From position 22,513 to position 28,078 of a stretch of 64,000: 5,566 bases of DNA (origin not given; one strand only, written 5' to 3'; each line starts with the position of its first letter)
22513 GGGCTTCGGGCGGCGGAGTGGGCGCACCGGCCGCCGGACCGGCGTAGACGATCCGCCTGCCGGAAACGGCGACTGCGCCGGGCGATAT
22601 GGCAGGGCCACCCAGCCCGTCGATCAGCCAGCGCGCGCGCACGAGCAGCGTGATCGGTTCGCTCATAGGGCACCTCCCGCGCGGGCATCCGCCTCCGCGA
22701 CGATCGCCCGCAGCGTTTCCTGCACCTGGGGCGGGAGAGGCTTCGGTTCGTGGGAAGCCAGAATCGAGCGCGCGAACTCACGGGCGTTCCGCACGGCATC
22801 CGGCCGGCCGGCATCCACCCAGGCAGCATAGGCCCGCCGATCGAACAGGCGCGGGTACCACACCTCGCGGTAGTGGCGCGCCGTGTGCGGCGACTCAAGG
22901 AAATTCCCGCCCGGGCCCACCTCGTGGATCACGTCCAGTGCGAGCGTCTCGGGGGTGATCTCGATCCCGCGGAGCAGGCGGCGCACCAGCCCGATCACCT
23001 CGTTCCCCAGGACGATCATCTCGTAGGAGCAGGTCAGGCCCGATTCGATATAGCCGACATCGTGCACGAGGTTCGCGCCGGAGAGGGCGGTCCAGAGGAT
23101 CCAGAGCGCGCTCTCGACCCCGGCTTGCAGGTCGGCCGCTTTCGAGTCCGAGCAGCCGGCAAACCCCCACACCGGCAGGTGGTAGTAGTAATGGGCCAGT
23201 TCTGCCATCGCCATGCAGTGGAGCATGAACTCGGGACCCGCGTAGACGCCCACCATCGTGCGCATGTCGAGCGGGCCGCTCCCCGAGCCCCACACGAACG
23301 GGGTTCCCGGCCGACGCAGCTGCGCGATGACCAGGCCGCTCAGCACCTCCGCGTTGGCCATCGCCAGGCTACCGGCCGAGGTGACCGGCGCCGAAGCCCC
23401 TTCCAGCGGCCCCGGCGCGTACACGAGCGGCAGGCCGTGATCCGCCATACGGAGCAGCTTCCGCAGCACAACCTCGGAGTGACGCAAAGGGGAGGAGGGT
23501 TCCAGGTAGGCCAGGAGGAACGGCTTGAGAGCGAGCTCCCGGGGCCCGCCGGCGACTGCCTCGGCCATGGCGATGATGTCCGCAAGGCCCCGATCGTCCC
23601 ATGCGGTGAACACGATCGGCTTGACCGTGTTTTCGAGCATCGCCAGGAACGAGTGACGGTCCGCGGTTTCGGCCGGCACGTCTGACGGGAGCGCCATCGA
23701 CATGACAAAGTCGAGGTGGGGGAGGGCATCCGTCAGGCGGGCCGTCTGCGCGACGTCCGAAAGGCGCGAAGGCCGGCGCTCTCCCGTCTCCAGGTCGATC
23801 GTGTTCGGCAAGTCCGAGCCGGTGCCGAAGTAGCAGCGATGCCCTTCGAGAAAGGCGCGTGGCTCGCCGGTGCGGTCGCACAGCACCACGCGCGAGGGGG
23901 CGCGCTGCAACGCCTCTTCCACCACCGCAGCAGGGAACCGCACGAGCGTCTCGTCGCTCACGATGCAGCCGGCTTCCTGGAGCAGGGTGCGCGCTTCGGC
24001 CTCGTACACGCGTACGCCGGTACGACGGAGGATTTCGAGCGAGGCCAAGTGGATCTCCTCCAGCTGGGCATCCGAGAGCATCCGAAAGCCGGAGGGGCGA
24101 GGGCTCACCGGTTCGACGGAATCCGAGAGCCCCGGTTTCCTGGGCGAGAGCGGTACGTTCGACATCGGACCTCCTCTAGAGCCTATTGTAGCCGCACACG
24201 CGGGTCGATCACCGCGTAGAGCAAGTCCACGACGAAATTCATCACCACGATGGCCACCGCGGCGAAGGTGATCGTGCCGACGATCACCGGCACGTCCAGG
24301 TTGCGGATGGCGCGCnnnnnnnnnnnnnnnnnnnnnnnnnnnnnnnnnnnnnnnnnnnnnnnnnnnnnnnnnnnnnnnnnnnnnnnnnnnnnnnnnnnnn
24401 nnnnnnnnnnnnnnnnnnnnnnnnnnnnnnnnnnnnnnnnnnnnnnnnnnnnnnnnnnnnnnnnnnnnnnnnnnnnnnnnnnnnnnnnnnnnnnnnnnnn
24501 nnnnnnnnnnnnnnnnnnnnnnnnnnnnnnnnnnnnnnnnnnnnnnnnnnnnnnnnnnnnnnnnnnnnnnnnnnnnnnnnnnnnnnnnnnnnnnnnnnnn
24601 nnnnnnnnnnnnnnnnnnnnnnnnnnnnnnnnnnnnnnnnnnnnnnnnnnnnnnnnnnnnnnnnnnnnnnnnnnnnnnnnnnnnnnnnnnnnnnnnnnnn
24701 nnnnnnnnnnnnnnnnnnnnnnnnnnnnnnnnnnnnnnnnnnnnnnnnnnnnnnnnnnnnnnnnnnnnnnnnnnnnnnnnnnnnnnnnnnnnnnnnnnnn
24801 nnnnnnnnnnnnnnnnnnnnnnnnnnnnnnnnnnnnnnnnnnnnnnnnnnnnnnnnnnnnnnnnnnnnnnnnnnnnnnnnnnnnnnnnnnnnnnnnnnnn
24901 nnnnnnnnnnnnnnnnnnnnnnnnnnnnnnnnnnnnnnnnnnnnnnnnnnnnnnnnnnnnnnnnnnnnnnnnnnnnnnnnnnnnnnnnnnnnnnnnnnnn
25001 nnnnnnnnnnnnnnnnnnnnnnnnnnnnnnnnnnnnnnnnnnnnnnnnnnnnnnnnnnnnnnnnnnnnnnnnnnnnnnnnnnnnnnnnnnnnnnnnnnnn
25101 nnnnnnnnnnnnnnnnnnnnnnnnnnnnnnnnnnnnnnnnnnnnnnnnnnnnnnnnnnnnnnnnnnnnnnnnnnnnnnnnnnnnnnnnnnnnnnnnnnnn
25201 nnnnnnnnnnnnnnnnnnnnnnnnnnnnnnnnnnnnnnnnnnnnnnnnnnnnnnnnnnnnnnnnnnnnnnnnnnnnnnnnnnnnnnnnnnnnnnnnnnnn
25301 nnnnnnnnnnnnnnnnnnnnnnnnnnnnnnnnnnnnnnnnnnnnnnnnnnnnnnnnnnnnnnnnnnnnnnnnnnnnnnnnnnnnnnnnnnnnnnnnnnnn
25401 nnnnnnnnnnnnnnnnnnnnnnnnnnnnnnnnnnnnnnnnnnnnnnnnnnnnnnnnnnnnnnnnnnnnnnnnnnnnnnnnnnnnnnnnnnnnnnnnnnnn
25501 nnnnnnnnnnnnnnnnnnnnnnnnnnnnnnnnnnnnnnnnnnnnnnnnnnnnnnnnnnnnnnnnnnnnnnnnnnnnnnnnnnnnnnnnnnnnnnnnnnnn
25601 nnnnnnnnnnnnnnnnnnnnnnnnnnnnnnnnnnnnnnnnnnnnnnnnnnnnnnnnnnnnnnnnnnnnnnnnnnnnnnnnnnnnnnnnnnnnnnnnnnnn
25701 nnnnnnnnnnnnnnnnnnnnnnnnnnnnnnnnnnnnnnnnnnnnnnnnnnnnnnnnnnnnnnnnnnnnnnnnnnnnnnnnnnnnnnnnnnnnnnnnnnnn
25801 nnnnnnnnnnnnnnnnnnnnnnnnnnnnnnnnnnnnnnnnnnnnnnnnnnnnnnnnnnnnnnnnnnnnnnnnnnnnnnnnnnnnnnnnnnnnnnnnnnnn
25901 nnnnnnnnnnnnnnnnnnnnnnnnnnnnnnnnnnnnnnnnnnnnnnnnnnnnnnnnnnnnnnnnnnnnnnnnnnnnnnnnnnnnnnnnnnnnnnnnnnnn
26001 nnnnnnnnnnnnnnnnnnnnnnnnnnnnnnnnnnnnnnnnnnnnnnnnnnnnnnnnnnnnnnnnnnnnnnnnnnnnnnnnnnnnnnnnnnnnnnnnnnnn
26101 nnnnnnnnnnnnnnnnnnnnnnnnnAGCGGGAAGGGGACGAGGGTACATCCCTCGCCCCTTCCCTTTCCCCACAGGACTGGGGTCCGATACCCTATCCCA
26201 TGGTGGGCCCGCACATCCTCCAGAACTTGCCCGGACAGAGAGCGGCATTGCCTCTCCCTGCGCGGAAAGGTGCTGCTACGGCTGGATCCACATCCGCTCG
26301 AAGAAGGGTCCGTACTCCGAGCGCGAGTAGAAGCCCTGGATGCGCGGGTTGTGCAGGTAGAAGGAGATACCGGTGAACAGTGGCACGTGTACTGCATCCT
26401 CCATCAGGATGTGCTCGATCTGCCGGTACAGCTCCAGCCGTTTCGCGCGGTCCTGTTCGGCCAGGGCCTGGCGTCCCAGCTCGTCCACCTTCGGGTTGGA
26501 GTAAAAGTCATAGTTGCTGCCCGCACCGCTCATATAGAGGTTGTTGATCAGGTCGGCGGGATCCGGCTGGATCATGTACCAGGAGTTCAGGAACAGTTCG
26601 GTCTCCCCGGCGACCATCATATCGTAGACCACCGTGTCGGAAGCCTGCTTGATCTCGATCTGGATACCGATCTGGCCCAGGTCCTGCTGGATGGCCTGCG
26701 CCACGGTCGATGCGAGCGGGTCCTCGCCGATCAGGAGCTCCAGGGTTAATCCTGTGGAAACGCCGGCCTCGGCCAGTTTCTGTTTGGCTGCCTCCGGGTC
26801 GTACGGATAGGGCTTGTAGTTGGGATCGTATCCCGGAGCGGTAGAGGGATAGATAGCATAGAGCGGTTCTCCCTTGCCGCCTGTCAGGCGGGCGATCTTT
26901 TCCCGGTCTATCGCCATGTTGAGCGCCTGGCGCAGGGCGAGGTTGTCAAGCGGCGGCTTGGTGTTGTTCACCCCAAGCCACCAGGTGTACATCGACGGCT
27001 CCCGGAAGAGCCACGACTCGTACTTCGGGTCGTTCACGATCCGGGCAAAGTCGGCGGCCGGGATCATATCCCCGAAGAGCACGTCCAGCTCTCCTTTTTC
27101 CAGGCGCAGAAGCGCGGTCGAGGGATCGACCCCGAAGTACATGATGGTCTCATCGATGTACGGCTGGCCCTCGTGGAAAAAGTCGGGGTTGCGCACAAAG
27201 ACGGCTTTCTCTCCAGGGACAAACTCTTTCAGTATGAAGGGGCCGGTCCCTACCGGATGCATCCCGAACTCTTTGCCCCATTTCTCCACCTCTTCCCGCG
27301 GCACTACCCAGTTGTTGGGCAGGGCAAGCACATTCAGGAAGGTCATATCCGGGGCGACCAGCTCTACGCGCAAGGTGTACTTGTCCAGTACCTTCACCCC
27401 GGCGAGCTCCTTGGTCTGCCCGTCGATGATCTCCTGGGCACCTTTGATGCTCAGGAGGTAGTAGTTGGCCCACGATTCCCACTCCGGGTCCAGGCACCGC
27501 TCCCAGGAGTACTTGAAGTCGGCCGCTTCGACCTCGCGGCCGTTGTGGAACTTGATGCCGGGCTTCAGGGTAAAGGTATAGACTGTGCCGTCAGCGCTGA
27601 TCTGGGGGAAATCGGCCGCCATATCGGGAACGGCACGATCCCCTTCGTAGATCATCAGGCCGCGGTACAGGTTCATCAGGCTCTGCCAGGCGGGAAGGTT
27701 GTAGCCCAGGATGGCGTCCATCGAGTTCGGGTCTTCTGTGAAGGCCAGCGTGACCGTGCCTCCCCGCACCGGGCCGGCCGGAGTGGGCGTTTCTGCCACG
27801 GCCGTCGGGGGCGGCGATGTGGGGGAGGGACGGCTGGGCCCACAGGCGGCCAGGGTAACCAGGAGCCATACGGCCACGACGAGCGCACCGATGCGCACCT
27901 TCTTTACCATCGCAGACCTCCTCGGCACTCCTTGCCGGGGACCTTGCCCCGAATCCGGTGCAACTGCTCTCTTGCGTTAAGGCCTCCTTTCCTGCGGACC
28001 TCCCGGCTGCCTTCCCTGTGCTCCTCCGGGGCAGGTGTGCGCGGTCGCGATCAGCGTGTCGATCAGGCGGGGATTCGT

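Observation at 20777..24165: Non-pyrrolysine MttB-superfamily methyltransferase operon with an embedded amidohydrolase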

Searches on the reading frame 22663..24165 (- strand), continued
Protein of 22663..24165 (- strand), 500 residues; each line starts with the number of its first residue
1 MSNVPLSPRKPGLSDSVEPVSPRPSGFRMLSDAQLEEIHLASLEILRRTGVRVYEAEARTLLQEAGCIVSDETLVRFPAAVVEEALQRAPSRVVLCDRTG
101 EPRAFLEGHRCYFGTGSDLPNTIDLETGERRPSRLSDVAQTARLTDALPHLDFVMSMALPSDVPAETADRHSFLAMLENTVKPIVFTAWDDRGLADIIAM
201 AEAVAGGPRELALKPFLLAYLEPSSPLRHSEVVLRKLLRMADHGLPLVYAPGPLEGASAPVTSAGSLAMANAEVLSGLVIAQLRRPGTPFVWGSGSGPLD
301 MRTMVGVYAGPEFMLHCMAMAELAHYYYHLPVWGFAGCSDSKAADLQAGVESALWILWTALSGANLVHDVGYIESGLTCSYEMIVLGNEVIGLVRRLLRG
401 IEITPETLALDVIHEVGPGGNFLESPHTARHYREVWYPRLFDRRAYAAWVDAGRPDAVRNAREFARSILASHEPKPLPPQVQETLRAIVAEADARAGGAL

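Call 55: search_solved_structures(query=L114:4592-5965:+, max_evalue=1e-15)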
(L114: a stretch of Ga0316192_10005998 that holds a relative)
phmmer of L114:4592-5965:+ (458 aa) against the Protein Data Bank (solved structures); distinct sequences matched with E-value up to 1e-15: 20.
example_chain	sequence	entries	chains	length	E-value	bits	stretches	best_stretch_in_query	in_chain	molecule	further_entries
3mtw_A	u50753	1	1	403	1.3e-74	254.7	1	49-453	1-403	L-Arginine carboxypeptidase Cc2672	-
2qs8_A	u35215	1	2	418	2.2e-70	240.8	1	54-449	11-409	Xaa-Pro Dipeptidase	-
3be7_A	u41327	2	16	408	2.6e-68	234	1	69-452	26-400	Zn-dependent arginine carboxypeptidase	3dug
9kov_A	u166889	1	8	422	5e-67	229.8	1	46-451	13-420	trum-mut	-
8ihq_A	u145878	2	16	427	8.1e-66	225.8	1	38-451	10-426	Amidohydrolase family protein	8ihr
8ihs_A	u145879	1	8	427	2.9e-65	224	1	38-451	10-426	Amidohydrolase family protein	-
8j85_A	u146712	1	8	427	3.5e-65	223.7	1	38-451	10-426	Amidohydrolase family protein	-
9l36_A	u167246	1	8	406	3e-62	214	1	52-451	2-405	Amidohydrolase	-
8yag_A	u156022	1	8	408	1.1e-59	205.6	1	51-453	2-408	Imidazolonepropionase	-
9l2o_B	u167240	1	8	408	2.7e-59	204.3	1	51-453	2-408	Imidazolonepropionase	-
8yak_A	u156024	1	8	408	3.3e-59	204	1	51-453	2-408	Imidazolonepropionase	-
9l6p_A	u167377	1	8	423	3.8e-55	190.6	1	53-453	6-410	LlADH-WT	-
9l2t_G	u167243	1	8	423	9.1e-55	189.4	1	53-453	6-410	Amide hydrolase LlADH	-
3mkv_A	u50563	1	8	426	2.8e-54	187.8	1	60-448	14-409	PUTATIVE AMIDOHYDROLASE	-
3feq_A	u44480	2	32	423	1.6e-51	178.7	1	70-452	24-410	PUTATIVE AMIDOHYDROLASE | PROLIDASE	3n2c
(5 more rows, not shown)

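Call 78: search_protein_families(library=pfam, proteins=[L046:3533-4735:+, L095:1993-4392:+, L087:4463-5599:-, L083:4769-5725:+, L072:951-2057:+], max_evalue=0.0001)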
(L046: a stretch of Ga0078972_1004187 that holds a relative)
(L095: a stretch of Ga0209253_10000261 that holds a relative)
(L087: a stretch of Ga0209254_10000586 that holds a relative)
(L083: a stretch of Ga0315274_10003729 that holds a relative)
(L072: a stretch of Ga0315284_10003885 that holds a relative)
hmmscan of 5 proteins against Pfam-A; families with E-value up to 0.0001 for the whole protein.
L046:3533-4735:+ (400 aa): 2 families
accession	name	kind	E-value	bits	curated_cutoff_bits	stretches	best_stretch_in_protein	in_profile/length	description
PF00202.27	Aminotran_3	-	1.6e-130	435.9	30.5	1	13-397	1-403/403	Aminotransferase class-III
PF01041.23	DegT_DnrJ_EryC1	-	3.6e-05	23.6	19.8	1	85-225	28-145/360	DegT/DnrJ/EryC1/StrS aminotransferase family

L095:1993-4392:+ (799 aa): 1 family
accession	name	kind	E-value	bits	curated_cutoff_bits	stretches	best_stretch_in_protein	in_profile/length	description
PF00028.23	Cadherin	-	2e-10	41.4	28.8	1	503-577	3-81/93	Cadherin domain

L087:4463-5599:- (378 aa): 2 families
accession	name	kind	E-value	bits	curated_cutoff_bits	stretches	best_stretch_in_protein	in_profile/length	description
PF01612.26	DNA_pol_A_exo1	-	8.2e-45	153.1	23.6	1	9-173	3-172/173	3'-5' exonuclease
PF00570.28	HRDC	-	1e-32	112.4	23.8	2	216-283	1-68/68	HRDC domain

L083:4769-5725:+ (318 aa): 2 families
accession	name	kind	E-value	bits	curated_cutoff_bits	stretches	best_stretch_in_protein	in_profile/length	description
PF02780.25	Transketolase_C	-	1.8e-36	125.2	25.9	1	185-307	1-124/124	Transketolase, C-terminal domain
PF02779.29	Transket_pyr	-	2e-34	119.2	27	1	9-168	2-171/174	Transketolase, pyrimidine binding domain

L072:951-2057:+ (368 aa): 4 families
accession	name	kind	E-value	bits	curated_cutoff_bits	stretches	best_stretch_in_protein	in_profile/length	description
PF01041.23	DegT_DnrJ_EryC1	-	4.4e-115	385.2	19.8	1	15-363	3-360/360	DegT/DnrJ/EryC1/StrS aminotransferase family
PF01212.27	Beta_elim_lyase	-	3.2e-10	40.3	27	1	35-271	31-273/288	Beta-eliminating lyase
PF00155.27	Aminotran_1_2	-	9.5e-09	35.3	19.7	1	38-275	44-302/361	Aminotransferase class I and II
PF01053.26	Cys_Met_Meta_PP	-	1.6e-05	24.1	27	1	36-172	52-188/381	Cys/Met metabolism PLP-dependent enzyme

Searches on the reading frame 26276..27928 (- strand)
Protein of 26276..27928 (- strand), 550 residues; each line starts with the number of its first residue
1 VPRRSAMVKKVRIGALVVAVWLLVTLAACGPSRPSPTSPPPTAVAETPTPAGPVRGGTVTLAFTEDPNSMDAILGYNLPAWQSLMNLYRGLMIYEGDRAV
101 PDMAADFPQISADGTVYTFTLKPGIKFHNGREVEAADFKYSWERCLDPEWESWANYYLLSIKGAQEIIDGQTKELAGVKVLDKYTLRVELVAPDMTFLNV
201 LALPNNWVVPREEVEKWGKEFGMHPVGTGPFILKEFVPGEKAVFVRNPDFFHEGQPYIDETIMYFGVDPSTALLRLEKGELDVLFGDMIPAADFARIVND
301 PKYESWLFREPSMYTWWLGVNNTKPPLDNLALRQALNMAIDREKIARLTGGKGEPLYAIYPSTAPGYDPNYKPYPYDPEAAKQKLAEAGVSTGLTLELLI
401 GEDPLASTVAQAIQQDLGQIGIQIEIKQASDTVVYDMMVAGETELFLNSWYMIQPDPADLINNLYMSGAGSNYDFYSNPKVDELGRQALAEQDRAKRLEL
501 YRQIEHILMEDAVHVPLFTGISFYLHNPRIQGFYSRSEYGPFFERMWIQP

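Call 4: search_protein_families(library=pfam, proteins=[window:26276-27928:-])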
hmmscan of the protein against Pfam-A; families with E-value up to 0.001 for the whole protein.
window:26276-27928:- (550 aa): 1 family
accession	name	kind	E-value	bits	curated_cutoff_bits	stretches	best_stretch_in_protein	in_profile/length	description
PF00496.27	SBP_bac_5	-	3.7e-94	316.3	32.4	1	100-470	3-366/368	Bacterial extracellular solute-binding proteins, family 5 Middle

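Call 5: search_protein_families(library=ncbifam, proteins=[window:26276-27928:-])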
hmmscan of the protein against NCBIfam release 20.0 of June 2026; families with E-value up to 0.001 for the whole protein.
window:26276-27928:- (550 aa): 11 families
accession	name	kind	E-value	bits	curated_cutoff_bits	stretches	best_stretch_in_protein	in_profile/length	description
NF045467.1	Opp4A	equivalog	4.8e-54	183.5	650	2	26-389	1-379/556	oligopeptide ABC transporter substrate-binding protein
TIGR02294.1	nickel_nikA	equivalog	4.8e-51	173.8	393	1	85-517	33-470/501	nickel ABC transporter substrate-binding protein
NF011942.0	PRK15413.1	equivalog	5.1e-49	167.3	594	1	86-543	57-506/512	glutathione ABC transporter substrate-binding protein GsiB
NF011684.0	PRK15104.1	equivalog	1.5e-45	155.9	947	1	85-535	67-526/543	oligopeptide ABC transporter substrate-binding protein OppA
NF011689.0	PRK15109.1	equivalog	3.4e-43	148.1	560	1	98-532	78-522/547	ABC transporter substrate-binding protein SapA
NF043070.1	DppA_dipep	equivalog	1.2e-41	142.9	1005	1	102-512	76-498/535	dipeptide ABC transporter periplasmic-binding protein DppA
NF007287.0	PRK09755.1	equivalog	7.3e-36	124.1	1098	1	65-534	41-517/535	ABC transporter substrate-binding protein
NF045468.1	Opp5A_nikA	equivalog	4.7e-33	114.4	600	1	111-515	67-454/488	nickel ABC transporter substrate-binding protein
NF047575.1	opine_bind_CntA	exception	4.5e-31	108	800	1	89-546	67-532/535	staphylopine-dependent metal ABC transporter substrate-binding lipoprotein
TIGR04028.1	SBP_KPN_01854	hypoth_equivalog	2.9e-20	72.3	468.5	1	101-548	46-508/509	TIGR04028 family ABC transporter substrate-binding protein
NF010149.0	PRK13626.1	equivalog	1.6e-08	33.7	476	0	100-145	165-208/552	HTH-type transcriptional regulator SgrR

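Call 23: search_solved_structures(query=window:26276-27928:-, max_evalue=1e-20)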
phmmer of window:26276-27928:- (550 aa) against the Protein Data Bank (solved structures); distinct sequences matched with E-value up to 1e-20: 44.
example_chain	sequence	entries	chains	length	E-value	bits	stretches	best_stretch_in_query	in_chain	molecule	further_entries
8upi_A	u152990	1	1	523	1.6e-101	343.8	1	54-532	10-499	Peptide ABC transporter substrate-binding protein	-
5u4o_A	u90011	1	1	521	1.9e-48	168.6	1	50-534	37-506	ABC transporter substrate-binding protein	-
1uqw_A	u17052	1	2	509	4.1e-46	160.9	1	85-545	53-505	PUTATIVE BINDING PROTEIN YLIB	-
9rd1_A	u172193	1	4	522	6.3e-44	153.7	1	77-538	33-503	Periplasmic oligopeptide-binding protein OppA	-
3tcf_A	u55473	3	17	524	6.4e-44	153.7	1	77-538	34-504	Periplasmic oligopeptide-binding protein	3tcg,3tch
8are_A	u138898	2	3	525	4.7e-42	147.5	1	82-533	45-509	Oligopeptide-binding protein OppA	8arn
1b05_A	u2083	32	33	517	1.1e-41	146.3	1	78-537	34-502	PERIPLASMIC OLIGOPEPTIDE-BINDING PROTEIN | PROTEIN (OLIGO-PEPTIDE BINDING PROTEIN) | PERIPLASMIC OLIGO-PEPTIDE BINDING PROTEIN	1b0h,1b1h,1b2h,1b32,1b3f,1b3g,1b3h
3o9p_A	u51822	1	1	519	1.1e-41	146.3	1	45-534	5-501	Periplasmic murein peptide-binding protein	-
4toz_A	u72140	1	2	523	1.9e-41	145.5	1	62-534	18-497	Periplasmic murein peptide-binding protein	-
3m8u_A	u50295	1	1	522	2.4e-41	145.2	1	86-540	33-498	Heme-binding protein A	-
6dqq_A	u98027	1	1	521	6.1e-41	143.8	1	66-537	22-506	Periplasmic oligopeptide-binding protein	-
6dqr_A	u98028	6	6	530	6.5e-41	143.7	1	66-537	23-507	Periplasmic oligopeptide-binding protein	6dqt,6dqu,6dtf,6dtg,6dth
5f1q_A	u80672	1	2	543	8.2e-41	143.4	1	96-513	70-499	Periplasmic dipeptide transport protein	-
2z23_A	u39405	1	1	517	3.4e-40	141.4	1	66-536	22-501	Periplasmic oligopeptide-binding protein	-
8z1z_F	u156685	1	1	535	9.5e-40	139.9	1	86-513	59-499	Dipeptide-binding protein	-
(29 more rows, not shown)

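Call 28: search_solved_structures(query=window:26276-27928:-, max_evalue=1e-90, show_alignments=1)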
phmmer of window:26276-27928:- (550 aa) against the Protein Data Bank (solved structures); distinct sequences matched with E-value up to 1e-90: 1.
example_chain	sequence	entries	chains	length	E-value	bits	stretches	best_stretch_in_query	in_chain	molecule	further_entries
8upi_A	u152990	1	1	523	1.6e-101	343.8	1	54-532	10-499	Peptide ABC transporter substrate-binding protein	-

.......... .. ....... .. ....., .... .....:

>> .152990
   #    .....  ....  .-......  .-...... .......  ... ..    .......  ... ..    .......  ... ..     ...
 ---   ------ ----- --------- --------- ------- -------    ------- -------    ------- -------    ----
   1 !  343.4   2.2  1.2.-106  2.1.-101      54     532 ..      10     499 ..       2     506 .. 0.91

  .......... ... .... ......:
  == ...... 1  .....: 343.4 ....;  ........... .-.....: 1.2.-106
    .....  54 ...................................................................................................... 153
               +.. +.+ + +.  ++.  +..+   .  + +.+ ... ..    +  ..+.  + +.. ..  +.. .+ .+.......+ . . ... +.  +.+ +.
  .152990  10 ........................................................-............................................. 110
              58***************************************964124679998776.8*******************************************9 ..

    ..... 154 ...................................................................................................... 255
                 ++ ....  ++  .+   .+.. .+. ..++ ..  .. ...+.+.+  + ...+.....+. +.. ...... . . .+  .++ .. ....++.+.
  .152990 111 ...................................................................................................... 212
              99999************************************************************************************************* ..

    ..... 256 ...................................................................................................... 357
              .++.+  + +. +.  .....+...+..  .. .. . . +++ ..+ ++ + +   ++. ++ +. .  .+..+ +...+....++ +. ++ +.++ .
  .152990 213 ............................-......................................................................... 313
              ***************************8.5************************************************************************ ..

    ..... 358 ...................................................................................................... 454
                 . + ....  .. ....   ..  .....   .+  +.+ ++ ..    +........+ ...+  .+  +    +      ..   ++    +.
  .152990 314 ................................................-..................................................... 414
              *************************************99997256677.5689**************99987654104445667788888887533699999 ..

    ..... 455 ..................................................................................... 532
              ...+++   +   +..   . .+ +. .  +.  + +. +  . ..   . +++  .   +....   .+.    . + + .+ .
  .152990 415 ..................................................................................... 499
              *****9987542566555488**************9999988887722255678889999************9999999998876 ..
